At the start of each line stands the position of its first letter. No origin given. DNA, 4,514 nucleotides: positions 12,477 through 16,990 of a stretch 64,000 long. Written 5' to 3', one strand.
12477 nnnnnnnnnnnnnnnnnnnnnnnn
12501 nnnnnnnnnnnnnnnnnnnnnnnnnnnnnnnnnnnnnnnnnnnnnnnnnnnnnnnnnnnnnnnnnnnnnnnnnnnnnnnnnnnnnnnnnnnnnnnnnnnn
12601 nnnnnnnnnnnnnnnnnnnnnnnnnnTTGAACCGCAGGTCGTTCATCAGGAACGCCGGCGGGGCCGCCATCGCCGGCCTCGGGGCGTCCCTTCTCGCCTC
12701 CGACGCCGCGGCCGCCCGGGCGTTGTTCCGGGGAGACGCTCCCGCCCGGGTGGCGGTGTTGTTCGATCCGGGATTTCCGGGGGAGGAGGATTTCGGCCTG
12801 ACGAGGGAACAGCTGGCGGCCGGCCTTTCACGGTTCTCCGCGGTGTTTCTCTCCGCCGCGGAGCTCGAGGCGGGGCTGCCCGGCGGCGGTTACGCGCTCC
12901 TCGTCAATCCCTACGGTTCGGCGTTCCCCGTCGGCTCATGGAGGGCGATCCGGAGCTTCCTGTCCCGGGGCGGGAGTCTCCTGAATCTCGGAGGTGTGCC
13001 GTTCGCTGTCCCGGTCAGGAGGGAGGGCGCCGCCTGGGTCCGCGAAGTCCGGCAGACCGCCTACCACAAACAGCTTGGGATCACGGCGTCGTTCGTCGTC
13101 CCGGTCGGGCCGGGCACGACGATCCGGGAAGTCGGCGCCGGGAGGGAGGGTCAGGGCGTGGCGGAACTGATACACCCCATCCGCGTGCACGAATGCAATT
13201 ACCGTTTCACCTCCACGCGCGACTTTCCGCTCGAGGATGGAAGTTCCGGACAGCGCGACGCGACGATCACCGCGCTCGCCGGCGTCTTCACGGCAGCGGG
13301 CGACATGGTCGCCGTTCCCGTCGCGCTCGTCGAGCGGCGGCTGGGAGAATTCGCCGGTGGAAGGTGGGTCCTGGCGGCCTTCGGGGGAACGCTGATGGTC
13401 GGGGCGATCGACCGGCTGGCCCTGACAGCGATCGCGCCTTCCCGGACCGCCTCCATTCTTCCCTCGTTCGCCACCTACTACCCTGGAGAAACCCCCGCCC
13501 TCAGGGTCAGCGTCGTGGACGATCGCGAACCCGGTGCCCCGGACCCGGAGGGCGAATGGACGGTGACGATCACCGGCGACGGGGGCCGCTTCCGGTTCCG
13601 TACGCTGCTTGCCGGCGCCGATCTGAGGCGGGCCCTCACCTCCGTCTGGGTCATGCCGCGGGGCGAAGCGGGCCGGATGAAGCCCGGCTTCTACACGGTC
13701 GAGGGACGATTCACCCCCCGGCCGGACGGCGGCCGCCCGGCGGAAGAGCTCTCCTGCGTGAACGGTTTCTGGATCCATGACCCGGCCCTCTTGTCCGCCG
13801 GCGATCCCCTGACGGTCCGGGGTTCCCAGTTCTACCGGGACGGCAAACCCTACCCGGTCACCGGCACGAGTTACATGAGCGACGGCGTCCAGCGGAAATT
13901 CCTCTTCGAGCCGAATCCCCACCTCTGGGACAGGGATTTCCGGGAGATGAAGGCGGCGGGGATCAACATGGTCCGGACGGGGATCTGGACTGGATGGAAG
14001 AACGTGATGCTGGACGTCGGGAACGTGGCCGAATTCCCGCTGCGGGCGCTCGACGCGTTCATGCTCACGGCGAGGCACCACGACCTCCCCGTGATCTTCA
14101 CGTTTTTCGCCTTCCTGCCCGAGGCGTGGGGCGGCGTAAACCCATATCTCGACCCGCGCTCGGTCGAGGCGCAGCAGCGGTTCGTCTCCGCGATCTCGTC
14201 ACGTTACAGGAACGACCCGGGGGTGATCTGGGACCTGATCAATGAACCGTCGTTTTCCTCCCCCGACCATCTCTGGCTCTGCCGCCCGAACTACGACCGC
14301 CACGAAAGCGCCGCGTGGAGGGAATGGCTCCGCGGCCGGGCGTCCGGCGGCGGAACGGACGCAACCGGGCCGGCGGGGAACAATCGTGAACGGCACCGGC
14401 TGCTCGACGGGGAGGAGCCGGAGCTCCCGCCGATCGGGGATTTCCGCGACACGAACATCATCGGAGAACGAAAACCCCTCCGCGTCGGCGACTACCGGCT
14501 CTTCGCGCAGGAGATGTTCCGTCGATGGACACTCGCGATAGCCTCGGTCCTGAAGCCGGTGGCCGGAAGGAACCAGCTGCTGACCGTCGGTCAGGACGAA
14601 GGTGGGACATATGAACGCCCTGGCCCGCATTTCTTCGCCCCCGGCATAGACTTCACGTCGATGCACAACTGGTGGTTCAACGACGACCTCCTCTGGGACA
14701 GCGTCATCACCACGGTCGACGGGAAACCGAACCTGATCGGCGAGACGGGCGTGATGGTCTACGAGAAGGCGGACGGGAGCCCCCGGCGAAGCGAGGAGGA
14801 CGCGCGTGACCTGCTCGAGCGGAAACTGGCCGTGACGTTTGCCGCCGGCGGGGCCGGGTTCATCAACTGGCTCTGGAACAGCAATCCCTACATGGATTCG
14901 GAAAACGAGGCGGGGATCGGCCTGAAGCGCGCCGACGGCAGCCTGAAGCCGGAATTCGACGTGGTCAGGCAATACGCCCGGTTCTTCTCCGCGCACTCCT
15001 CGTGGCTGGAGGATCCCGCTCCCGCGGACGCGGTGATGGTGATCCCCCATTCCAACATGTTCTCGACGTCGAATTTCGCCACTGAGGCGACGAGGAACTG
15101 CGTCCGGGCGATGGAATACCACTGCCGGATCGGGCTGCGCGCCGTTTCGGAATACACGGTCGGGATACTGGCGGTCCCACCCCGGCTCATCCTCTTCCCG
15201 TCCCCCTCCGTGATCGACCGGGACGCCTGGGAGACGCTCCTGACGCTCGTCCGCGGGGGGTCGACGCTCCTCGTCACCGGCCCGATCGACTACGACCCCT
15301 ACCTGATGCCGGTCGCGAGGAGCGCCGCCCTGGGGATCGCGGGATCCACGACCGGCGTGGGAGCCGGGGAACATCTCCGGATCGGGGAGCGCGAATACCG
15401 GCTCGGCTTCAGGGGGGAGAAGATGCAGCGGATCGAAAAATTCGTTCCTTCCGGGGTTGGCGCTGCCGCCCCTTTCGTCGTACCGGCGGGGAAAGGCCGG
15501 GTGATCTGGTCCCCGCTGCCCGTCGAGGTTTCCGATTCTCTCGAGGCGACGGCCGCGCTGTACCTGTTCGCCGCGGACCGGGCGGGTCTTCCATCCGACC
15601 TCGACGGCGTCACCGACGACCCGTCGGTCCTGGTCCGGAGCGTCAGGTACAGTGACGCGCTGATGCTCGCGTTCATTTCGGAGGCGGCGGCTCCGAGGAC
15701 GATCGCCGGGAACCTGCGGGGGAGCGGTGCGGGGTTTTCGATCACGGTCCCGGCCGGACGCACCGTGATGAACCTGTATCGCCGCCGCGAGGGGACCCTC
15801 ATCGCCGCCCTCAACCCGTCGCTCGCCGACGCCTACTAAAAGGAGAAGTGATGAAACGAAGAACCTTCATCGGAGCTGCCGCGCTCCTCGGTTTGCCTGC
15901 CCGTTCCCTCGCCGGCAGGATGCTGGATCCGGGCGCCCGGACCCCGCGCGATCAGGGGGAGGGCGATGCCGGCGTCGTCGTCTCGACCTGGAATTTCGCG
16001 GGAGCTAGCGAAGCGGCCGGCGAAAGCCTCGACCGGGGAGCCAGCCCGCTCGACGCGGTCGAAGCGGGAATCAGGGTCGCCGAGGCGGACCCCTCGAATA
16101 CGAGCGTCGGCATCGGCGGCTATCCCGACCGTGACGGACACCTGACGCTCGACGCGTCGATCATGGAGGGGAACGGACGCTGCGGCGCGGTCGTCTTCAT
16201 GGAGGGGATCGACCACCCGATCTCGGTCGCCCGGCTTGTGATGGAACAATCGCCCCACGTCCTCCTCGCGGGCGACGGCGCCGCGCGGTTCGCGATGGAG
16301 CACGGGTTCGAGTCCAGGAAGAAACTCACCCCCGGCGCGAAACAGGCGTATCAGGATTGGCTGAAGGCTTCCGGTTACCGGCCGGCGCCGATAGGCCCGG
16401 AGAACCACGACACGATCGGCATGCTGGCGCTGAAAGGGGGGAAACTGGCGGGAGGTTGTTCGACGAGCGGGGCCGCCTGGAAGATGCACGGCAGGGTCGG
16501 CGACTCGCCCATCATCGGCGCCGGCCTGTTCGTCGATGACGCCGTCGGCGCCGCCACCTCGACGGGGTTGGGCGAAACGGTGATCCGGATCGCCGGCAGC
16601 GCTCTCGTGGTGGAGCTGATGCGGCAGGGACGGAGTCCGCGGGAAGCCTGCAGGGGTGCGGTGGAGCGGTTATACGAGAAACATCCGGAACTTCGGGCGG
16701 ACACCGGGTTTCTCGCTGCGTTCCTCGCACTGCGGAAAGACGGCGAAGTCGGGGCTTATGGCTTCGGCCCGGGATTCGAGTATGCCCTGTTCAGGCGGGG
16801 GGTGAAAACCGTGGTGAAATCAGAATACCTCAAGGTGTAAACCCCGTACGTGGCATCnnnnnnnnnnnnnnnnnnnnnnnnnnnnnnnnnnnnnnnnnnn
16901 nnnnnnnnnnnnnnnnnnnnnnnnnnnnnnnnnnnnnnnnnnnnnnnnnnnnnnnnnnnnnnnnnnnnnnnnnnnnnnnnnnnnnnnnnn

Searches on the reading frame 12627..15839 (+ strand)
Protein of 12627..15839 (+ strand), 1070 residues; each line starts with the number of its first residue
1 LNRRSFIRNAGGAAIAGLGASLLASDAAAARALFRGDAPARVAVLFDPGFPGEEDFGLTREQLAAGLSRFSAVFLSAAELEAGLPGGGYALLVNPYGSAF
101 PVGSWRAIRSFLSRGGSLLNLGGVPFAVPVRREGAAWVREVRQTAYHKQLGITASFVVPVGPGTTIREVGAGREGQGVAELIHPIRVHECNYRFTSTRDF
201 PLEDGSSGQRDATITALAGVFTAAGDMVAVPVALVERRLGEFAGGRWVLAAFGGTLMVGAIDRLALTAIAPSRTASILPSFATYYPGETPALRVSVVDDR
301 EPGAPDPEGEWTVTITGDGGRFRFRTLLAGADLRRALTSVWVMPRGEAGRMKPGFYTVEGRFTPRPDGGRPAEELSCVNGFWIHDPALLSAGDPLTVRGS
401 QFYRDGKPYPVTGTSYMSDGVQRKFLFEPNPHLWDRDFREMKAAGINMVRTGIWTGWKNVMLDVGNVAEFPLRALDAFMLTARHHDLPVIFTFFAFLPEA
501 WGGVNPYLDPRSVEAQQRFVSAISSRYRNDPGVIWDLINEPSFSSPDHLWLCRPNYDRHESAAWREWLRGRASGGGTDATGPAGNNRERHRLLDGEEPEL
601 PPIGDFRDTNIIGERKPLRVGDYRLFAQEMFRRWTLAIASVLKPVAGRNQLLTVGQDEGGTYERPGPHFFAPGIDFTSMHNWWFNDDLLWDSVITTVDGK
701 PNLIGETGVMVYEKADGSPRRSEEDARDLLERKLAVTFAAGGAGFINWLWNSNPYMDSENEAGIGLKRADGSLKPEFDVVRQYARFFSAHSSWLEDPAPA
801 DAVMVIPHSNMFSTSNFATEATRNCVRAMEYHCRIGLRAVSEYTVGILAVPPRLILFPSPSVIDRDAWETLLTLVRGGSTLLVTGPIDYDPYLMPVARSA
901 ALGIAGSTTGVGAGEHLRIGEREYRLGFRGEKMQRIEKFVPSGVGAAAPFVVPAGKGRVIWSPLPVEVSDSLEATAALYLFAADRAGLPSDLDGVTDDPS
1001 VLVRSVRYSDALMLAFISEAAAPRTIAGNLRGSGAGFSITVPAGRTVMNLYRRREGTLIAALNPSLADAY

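Call 40: search_protein_families(library=pfam, max_evalue=0.00001, proteins=[window:12627-15839:+])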
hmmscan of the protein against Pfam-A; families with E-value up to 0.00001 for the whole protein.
window:12627-15839:+ (1070 aa): 1 family
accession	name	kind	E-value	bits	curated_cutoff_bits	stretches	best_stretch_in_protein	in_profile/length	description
PF00150.24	Cellulase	-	1.8e-07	31.4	23.5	1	433-553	22-140/272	Cellulase (glycosyl hydrolase family 5)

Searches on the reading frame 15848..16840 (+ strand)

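Call 40: search_protein_families(library=pfam, max_evalue=0.00001, proteins=[window:15848-16840:+])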
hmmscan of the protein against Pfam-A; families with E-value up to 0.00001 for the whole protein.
window:15848-16840:+ (330 aa): 1 family
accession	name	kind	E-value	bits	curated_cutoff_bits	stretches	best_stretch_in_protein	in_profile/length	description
PF01112.23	Asparaginase_2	-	4.3e-59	200.6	27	1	49-301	25-284/309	Asparaginase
